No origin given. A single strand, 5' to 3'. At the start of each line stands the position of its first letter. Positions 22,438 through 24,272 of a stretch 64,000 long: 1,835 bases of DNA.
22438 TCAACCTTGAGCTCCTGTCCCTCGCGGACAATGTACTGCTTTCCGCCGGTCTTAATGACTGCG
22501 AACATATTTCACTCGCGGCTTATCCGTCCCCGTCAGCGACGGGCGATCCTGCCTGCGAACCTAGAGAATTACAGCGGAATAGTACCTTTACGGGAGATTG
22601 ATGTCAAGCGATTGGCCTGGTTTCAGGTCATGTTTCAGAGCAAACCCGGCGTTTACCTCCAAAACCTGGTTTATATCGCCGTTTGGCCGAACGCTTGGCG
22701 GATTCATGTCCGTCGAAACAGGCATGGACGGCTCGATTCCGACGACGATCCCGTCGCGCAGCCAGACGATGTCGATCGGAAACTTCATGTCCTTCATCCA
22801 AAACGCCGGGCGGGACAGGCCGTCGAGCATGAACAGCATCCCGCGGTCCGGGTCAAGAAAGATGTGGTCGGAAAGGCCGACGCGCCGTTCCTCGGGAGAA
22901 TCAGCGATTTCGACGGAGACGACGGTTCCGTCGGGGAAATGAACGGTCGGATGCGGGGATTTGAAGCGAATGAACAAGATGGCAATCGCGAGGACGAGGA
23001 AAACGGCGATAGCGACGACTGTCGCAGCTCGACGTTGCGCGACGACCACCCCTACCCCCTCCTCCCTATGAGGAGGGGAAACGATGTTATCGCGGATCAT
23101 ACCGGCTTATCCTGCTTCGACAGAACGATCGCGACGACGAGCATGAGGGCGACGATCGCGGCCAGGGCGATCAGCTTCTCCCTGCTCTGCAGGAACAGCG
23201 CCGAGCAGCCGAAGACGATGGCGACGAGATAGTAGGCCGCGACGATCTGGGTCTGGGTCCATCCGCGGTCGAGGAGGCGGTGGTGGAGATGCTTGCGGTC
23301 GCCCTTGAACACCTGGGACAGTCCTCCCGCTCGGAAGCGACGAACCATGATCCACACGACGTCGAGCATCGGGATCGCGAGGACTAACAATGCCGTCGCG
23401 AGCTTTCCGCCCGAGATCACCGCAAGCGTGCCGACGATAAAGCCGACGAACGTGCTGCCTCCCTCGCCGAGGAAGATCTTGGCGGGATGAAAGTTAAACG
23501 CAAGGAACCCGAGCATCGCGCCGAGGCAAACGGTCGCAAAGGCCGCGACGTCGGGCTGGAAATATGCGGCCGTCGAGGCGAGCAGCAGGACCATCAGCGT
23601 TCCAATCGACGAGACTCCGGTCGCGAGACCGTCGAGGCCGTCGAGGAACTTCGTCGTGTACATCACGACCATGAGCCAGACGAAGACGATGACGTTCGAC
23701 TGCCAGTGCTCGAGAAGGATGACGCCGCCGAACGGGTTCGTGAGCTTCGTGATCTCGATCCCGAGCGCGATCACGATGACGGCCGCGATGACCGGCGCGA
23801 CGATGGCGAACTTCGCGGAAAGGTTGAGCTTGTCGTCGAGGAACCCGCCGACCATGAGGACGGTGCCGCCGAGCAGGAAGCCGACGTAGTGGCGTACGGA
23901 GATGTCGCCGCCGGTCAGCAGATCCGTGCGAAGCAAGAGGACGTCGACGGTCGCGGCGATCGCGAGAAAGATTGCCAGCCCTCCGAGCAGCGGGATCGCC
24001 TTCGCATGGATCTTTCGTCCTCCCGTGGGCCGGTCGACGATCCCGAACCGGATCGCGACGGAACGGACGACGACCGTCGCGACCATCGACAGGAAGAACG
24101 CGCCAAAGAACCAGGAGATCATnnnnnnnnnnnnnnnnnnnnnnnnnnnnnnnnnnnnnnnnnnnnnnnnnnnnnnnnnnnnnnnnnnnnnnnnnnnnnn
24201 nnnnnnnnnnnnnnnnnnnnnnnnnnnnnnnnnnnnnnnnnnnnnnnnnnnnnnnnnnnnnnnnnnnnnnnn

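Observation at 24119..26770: Membrane-anchored ClpC-like AAA+ unfoldase in an operon with a GT4 phospho-sugar transferase and a DUF192 protein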

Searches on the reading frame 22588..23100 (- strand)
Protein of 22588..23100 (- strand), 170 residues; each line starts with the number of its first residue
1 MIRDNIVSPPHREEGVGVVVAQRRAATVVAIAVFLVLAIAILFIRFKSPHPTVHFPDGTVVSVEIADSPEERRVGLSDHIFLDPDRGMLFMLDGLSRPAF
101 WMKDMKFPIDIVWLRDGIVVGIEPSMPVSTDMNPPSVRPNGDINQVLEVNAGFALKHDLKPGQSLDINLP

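Call 3: search_protein_families(library=pfam, proteins=[window:22588-23100:-], max_evalue=0.01)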
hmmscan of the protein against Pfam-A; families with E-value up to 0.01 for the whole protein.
window:22588-23100:- (170 aa): 1 family
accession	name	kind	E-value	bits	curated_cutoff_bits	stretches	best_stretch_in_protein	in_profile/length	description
PF02643.20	DUF192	-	4.1e-25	88.2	27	1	61-167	1-96/96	Uncharacterized ACR, COG1430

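Call 6: search_protein_families(library=ncbifam, proteins=[window:22588-23100:-], max_evalue=0.01)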
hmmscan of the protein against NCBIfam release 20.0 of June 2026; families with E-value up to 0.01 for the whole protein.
window:22588-23100:- (170 aa): 0 families

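Call 74: search_protein_families(library=padloc, proteins=[window:22588-23100:-], max_evalue=0.001)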
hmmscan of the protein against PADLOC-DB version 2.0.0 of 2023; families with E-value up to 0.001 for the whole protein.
window:22588-23100:- (170 aa): 0 families

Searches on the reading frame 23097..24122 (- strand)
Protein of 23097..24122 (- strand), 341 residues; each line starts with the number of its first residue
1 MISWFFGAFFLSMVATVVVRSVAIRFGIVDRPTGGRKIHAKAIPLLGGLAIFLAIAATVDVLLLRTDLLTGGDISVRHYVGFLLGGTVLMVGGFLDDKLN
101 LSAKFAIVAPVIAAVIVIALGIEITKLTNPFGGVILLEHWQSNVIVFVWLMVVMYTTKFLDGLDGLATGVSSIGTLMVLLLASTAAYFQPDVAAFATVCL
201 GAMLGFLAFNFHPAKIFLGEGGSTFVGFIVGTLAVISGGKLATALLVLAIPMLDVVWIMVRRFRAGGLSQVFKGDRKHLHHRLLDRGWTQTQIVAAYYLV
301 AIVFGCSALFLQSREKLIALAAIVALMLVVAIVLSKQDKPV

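Call 3: search_protein_families(library=pfam, proteins=[window:23097-24122:-], max_evalue=0.01)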
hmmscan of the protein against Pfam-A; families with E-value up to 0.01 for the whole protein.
window:23097-24122:- (341 aa): 1 family
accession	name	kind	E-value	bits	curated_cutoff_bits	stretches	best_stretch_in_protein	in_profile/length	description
PF00953.26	Glycos_transf_4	-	2.9e-29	102.6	27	1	80-237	2-159/160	Glycosyl transferase family 4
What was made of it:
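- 23097..24122 (-): WecA/TagO-type polyprenyl-phosphate HexNAc-1-P transferase gene, 341 aa, with an ATGA overlap onto the ATPase stop. PF00953, E 2.9e-29 (call 3).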

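Call 6: search_protein_families(library=ncbifam, proteins=[window:23097-24122:-], max_evalue=0.01)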
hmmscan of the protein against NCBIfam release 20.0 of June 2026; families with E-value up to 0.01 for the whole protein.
window:23097-24122:- (341 aa): 3 families
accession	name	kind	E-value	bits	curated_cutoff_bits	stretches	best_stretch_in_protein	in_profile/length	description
TIGR02380.1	ECA_wecA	exception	4.5e-38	131.3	326.05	1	6-329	5-328/346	UDP-N-acetylglucosamine--undecaprenyl-phosphate N-acetylglucosaminephosphotransferase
NF053644.1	MraY_archaea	equivalog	3.7e-22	79.1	450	2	106-307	153-338/340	pseudomurein biosynthesis MraY family phospho-N-acetylmuramoyl-pentapeptide-transferase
TIGR00445.1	mraY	equivalog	3.8e-18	66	192.05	1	15-308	6-314/321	phospho-N-acetylmuramoyl-pentapeptide-transferase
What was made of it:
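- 23097..24122 (-): TIGR02380 WecA 131 bits against MraY 66 bits, both below their cutoffs (call 6).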

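Call 74: search_protein_families(library=padloc, proteins=[window:23097-24122:-], max_evalue=0.001)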
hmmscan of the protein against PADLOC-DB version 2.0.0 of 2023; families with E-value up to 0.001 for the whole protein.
window:23097-24122:- (341 aa): 0 families
